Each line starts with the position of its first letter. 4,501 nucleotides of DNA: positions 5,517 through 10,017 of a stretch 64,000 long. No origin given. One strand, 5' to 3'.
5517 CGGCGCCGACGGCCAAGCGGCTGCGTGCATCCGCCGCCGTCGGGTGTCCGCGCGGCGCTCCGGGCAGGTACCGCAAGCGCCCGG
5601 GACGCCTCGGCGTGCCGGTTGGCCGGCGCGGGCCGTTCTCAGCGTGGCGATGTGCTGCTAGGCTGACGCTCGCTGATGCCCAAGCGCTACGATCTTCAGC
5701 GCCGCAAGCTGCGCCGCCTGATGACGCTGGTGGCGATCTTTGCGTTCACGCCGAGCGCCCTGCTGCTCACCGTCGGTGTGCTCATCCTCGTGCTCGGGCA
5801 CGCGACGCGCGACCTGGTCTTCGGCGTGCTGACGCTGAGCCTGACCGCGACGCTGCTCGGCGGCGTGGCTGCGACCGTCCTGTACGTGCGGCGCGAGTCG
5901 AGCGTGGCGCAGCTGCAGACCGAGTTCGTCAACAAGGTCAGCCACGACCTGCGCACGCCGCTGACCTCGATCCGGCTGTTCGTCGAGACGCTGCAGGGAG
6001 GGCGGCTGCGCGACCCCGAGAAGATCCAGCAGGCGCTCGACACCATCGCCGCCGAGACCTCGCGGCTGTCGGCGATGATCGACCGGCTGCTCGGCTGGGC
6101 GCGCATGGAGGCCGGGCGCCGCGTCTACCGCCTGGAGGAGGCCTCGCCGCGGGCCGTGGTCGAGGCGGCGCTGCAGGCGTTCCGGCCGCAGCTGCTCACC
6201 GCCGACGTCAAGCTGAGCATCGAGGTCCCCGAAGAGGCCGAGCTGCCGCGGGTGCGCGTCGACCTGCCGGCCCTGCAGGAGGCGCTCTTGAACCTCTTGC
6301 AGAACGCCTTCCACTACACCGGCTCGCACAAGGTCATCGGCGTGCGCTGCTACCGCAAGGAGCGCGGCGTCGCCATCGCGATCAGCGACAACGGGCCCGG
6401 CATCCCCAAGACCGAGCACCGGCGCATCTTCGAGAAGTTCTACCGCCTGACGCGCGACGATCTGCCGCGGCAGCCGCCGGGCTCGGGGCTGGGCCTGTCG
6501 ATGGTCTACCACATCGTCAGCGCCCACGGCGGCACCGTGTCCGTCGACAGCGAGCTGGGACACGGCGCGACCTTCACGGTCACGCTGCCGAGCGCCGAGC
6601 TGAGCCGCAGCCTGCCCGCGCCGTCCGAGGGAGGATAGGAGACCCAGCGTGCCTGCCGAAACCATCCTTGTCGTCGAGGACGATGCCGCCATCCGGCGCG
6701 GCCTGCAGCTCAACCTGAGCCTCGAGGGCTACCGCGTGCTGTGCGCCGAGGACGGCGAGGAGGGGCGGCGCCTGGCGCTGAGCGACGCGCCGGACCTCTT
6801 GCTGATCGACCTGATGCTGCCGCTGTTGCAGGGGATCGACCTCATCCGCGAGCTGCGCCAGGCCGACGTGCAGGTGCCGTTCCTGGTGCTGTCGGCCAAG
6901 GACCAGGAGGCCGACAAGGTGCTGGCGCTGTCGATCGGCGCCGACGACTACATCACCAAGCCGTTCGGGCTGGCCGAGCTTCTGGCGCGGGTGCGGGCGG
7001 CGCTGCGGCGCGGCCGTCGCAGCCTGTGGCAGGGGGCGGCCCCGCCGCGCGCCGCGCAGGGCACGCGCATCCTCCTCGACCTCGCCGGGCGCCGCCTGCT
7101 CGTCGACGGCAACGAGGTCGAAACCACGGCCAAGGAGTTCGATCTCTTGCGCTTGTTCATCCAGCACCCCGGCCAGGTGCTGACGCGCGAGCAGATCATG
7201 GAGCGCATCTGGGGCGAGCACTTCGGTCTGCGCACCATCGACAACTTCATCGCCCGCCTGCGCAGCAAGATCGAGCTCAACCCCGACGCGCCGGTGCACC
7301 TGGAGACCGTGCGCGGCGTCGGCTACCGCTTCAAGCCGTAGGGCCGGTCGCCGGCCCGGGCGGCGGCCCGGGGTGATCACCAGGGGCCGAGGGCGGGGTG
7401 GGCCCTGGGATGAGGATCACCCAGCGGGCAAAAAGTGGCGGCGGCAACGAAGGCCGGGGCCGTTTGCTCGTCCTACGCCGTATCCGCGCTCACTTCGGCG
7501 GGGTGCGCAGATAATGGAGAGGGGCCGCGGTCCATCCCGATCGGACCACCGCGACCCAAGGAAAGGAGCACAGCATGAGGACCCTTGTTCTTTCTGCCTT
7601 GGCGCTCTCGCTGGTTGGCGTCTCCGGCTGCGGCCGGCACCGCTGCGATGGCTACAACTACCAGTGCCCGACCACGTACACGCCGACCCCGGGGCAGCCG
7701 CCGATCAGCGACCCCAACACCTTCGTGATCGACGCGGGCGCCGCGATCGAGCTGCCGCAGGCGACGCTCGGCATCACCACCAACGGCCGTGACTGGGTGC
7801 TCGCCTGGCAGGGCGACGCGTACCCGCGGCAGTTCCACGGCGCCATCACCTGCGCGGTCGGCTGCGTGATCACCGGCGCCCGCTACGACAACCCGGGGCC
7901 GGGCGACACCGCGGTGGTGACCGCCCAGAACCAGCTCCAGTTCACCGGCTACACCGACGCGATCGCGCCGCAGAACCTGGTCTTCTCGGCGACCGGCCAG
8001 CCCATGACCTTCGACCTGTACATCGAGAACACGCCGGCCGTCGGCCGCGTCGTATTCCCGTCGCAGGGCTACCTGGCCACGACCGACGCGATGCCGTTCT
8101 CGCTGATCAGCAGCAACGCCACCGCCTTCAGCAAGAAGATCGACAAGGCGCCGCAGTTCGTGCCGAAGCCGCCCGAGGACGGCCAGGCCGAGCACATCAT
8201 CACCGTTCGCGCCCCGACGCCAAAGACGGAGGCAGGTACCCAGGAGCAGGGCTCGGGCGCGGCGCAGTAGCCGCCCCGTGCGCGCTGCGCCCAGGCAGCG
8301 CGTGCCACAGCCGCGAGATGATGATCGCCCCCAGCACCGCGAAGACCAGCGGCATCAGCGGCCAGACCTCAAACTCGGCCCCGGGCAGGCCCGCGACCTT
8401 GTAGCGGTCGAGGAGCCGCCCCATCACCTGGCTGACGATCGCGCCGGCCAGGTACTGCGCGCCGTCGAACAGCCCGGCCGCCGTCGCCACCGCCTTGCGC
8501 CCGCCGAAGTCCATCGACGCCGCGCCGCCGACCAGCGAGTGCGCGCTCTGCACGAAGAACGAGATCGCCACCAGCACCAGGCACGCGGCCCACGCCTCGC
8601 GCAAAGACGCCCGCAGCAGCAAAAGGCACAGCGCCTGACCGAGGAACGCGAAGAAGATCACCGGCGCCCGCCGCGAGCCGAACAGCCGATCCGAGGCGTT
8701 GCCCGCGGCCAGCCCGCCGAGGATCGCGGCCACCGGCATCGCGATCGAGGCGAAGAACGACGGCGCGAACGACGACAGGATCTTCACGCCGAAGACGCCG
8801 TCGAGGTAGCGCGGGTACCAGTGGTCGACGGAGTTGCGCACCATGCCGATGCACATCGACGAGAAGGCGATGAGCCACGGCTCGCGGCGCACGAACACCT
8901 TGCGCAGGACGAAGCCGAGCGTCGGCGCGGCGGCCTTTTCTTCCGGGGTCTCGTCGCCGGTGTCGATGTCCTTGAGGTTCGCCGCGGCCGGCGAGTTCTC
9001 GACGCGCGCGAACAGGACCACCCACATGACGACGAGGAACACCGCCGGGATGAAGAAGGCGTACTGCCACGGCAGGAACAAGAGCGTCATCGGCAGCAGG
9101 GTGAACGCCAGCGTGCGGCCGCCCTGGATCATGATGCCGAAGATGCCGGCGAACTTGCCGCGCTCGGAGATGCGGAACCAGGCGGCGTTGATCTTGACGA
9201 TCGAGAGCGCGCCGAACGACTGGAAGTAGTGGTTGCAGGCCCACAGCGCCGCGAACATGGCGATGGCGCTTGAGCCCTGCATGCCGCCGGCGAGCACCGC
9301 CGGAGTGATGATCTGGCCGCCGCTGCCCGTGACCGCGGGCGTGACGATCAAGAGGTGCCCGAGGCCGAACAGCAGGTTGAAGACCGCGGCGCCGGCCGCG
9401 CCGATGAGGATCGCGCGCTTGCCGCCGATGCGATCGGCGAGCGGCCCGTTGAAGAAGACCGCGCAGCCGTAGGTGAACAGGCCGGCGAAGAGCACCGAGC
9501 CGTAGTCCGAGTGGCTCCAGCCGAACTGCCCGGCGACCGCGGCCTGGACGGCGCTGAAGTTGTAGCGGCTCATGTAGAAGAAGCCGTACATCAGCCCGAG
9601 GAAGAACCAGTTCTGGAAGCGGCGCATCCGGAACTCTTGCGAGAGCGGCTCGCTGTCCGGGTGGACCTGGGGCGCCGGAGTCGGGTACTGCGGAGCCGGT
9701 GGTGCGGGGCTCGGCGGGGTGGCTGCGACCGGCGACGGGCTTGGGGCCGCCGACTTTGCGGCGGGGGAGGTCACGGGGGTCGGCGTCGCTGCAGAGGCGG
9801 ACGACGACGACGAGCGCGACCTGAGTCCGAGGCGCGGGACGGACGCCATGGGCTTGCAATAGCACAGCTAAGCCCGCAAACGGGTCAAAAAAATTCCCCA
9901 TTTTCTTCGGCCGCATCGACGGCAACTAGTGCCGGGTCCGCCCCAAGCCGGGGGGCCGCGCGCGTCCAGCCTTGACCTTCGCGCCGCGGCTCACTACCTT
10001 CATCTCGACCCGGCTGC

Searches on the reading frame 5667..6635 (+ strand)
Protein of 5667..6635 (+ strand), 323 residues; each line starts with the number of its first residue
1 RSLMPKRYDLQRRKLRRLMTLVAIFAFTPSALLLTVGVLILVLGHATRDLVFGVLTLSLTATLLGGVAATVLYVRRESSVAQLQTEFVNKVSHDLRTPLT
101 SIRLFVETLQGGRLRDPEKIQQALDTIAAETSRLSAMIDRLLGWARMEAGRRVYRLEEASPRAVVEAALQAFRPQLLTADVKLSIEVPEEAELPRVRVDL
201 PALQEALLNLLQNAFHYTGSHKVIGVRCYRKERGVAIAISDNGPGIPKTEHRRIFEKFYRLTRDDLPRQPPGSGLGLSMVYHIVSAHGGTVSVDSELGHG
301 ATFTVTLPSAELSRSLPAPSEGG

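Call 70: search_protein_families(library=pfam, proteins=[window:5667-6635:+], max_evalue=0.0001)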
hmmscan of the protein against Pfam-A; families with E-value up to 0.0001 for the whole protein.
window:5667-6635:+ (323 aa): 3 families
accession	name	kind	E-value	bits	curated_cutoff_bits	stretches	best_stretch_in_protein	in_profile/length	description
PF02518.31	HATPase_c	-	1.1e-26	93.9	26.4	1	200-310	3-110/111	Histidine kinase-, DNA gyrase B-, and HSP90-like ATPase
PF00512.31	HisKA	-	2.3e-18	66.4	26.9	1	84-150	2-66/66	His Kinase A (phospho-acceptor) domain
PF13581.12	HATPase_c_2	-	8.5e-05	23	27.4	0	202-286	35-111/127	Histidine kinase-like ATPase domain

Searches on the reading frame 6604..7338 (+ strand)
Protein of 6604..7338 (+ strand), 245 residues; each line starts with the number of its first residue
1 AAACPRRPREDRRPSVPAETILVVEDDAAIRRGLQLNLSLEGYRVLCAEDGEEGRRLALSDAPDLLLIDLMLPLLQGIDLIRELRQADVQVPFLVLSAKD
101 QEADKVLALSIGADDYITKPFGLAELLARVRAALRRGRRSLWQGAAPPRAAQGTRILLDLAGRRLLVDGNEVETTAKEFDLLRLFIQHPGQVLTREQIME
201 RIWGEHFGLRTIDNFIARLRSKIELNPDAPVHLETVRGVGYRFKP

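Call 70: search_protein_families(library=pfam, proteins=[window:6604-7338:+], max_evalue=0.0001)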
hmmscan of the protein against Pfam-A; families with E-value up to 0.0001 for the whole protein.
window:6604-7338:+ (245 aa): 2 families
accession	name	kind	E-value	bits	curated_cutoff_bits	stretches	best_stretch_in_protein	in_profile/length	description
PF00072.30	Response_reg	-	1.7e-27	96.2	30.2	1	21-131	1-111/111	Response regulator receiver domain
PF00486.34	Trans_reg_C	-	2.4e-25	88.8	26.2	1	169-243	1-77/77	Transcriptional regulatory protein, C terminal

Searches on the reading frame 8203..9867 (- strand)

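Call 70: search_protein_families(library=pfam, proteins=[window:8203-9867:-], max_evalue=0.0001)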
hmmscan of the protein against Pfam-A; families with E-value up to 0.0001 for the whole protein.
window:8203-9867:- (555 aa): 1 family
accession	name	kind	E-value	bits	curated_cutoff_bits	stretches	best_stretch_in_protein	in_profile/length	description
PF07690.21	MFS_1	-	1.4e-31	110.2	33.4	1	91-478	2-346/347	Major Facilitator Superfamily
